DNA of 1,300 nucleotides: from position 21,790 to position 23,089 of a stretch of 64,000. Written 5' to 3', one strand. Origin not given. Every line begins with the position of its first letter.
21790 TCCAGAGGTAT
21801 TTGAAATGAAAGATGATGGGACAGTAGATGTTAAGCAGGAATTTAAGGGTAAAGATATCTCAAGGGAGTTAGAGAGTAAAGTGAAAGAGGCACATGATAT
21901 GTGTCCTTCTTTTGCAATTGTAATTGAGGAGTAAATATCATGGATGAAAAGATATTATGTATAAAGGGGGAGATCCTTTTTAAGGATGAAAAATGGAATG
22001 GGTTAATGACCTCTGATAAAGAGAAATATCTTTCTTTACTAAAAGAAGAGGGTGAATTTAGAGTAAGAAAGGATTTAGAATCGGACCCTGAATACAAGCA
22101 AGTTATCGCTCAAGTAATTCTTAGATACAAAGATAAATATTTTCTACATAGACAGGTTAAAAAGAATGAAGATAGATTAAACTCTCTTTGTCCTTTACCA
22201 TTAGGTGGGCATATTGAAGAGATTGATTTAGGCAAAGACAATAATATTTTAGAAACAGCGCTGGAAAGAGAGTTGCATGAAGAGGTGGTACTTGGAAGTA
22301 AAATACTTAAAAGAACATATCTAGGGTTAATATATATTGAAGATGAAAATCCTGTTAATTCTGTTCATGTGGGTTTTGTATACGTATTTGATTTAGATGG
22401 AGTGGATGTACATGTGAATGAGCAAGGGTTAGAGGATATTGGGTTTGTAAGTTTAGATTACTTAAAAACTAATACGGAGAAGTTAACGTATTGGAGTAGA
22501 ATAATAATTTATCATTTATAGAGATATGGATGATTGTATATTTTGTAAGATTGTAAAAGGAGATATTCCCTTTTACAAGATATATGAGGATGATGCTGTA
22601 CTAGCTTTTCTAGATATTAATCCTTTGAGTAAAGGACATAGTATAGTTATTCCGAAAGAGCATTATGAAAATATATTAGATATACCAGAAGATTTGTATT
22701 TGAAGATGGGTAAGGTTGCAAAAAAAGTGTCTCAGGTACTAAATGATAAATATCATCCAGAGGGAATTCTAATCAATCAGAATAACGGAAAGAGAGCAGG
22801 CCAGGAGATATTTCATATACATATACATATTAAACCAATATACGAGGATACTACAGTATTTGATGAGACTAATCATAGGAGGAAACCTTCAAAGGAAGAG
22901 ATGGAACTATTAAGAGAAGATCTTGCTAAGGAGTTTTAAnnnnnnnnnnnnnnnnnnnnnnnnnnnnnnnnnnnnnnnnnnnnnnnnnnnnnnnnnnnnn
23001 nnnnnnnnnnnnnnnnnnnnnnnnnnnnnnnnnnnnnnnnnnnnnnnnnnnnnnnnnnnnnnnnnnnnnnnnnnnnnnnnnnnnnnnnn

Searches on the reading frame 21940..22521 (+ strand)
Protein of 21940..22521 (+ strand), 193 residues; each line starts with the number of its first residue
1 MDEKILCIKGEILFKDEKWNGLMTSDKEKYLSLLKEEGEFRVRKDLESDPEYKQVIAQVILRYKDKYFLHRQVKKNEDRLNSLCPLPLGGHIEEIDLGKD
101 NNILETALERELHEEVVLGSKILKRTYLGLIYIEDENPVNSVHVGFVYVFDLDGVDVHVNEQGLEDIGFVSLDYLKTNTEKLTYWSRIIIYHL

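Call 15: search_protein_families(library=pfam, proteins=[window:21940-22521:+], max_evalue=0.01)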
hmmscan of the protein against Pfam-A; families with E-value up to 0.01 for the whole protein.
window:21940-22521:+ (193 aa): 1 family
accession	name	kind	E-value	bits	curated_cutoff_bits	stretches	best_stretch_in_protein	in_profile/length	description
PF00293.34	NUDIX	-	0.00019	21.9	21.1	1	59-181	8-122/134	NUDIX domain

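Call 17: find_homologous_proteins(query=window:21940-22521:+)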
Query window:21940-22521:+ (193 aa): 257 proteins with E <= 0.001 among 389 candidates; the best 120 are listed.
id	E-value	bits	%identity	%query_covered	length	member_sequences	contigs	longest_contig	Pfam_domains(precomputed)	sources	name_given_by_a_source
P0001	8.8e-115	400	94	100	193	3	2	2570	-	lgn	-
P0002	2.1e-112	392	92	100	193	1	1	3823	PF00293.35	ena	-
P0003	6.8e-110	384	90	100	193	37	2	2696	-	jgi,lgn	jgi:predicted NUDIX family phosphoesterase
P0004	1.0e-108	380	91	100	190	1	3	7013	-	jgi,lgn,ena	-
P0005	1.4e-107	376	87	100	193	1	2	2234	PF00293.35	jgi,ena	-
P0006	3.9e-106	371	87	100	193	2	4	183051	PF00293.35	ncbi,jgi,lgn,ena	-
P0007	7.7e-106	370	89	100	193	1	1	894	-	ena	-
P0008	7.4e-105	367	86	100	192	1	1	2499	-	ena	-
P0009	6.9e-104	364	85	100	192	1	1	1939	PF00293.35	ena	-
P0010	1.7e-103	363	85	100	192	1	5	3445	PF00293.35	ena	-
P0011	3.7e-103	362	84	100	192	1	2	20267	PF00293.35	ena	-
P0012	4.6e-103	361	84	100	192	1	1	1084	PF00293.35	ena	-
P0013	1.1e-102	360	84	100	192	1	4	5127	PF00293.35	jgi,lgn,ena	-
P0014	3.4e-102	359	83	100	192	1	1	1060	PF00293.35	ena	-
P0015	3.4e-102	359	83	100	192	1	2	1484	PF00293.35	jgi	-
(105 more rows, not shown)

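Call 19: find_related_loci(query=A1, collection=genome_contigs, flank=3000)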
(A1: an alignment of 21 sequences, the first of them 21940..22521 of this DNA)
Query A1 (193 aa) in genome_contigs; peptide patterns used: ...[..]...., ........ (x = any residue, [..] = any of these).
225 stretches matched a pattern; 40 encode a relative of the query (tblastn E <= 1e-3); 40 distinct loci.
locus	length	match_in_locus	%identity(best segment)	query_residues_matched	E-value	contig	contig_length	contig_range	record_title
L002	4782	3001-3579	94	1-193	2e-121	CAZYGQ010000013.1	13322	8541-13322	MAG TPA_asm: uncultured Candidatus Saccharibacteria bacterium isolate binchicken_co39_443 genome assembly, contig: NODE_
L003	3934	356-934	94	1-193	2e-121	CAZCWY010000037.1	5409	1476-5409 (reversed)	MAG TPA_asm: uncultured Candidatus Saccharibacteria bacterium isolate SRP294416_co1_378 genome assembly, contig: NODE_36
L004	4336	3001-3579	94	1-193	9e-121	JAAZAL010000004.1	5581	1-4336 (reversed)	MAG: Candidatus Dojkabacteria bacterium isolate AS06rmzACSIP_421 33594_AS06, whole genome shotgun sequence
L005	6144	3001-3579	92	1-193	5e-117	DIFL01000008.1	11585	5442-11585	MAG TPA_asm: Candidatus Dojkabacteria bacterium UBA5749 UBA5749_contig_22394, whole genome shotgun sequence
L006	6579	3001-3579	87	1-193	8e-111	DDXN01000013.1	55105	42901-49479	MAG TPA_asm: Candidatus Dojkabacteria bacterium UBA2259 UBA2259_contig_16182, whole genome shotgun sequence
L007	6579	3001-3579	83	1-193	2e-107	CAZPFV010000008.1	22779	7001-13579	MAG TPA_asm: uncultured Candidatus Saccharibacteria bacterium isolate binchicken_co45_679 genome assembly, contig: NODE_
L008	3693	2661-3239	84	1-193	2e-108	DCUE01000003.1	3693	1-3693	MAG TPA_asm: Candidatus Dojkabacteria bacterium UBA2222 UBA2222_contig_117340, whole genome shotgun sequence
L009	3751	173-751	82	1-193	1e-105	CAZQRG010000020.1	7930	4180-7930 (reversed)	MAG TPA_asm: uncultured Candidatus Saccharibacteria bacterium isolate SRP192927_co1_760 genome assembly, contig: NODE_23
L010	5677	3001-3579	81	1-193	6e-104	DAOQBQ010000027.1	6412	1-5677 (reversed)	MAG TPA_asm: Candidatus Dojkabacteria bacterium isolate AMR_MDS_1232 NODE_12053_length_6412_cov_4.227308, whole genome s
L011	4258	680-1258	80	1-193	1e-103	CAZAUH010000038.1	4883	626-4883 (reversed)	MAG TPA_asm: uncultured Candidatus Saccharibacteria bacterium isolate SRP192927_co7_229 genome assembly, contig: NODE_42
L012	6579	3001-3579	80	1-193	7e-103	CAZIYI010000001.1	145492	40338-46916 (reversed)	MAG TPA_asm: uncultured Candidatus Saccharibacteria bacterium isolate binchicken_co39_587 genome assembly, contig: NODE_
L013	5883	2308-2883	81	1-193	3e-102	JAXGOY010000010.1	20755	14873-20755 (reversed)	MAG: Candidatus Dojkabacteria bacterium isolate AnMBR.bin290 bin290_10, whole genome shotgun sequence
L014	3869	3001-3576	81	1-193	2e-102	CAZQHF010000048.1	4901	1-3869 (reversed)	MAG TPA_asm: uncultured Candidatus Saccharibacteria bacterium isolate binchicken_co27_102 genome assembly, contig: NODE_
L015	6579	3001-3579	79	1-193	2e-101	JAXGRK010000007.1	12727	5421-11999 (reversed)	MAG: Candidatus Dojkabacteria bacterium isolate AnMBR.bin348 bin348_7, whole genome shotgun sequence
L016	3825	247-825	76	1-193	1e-99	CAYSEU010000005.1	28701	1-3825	MAG TPA_asm: uncultured Candidatus Saccharibacteria bacterium isolate binchicken_co220_104 genome assembly, contig: NODE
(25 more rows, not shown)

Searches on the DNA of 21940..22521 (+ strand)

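Call 44: search_rna_families(sources=[L020, L023, L018, L031, L028, L054], threshold=evalue, max_evalue=1)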
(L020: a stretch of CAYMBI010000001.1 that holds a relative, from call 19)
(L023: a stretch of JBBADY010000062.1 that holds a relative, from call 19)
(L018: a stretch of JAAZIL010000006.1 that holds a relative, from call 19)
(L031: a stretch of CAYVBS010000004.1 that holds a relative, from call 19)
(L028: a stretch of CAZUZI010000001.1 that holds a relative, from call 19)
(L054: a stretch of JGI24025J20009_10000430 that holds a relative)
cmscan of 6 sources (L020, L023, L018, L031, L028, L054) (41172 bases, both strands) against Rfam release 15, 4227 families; matches with E-value up to 1: 2.
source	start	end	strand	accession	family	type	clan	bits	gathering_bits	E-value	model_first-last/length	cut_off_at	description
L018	1702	1775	+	RF00005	tRNA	Gene; tRNA;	CL00001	57.4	29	5.9e-10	1-71/71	no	tRNA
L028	1591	1649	-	RF00329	snoZ162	Gene; snRNA; snoRNA; CD-box;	-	30.7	45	0.041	1-88/88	no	Small nucleolar RNA Z162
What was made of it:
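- On Any described RNA family (Rfam 15, 4227 models, including 6S, SRP, tmRNA, RNase P, riboswitches, T-box and known sRNAs): Six orthologous loci give no hit in the element (call 44).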

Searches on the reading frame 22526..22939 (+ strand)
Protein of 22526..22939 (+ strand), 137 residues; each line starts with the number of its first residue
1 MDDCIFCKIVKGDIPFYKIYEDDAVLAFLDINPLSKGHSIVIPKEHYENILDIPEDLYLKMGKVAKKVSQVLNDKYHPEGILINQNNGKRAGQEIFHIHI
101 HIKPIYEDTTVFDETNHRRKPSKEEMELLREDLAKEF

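Call 15: search_protein_families(library=pfam, proteins=[window:22526-22939:+], max_evalue=0.01)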
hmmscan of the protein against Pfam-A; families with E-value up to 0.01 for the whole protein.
window:22526-22939:+ (137 aa): 3 families
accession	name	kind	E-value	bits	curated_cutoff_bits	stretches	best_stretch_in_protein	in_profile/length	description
PF01230.28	HIT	-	6.1e-24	84.9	21.5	1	13-104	3-94/98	HIT domain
PF11969.13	DcpS_C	-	3.1e-16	60.3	24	1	4-102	2-99/114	Scavenger mRNA decapping enzyme C-term binding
PF04677.20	CwfJ_C_1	-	0.0051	17.1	21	1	29-105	40-109/122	Protein similar to CwfJ C-terminus 1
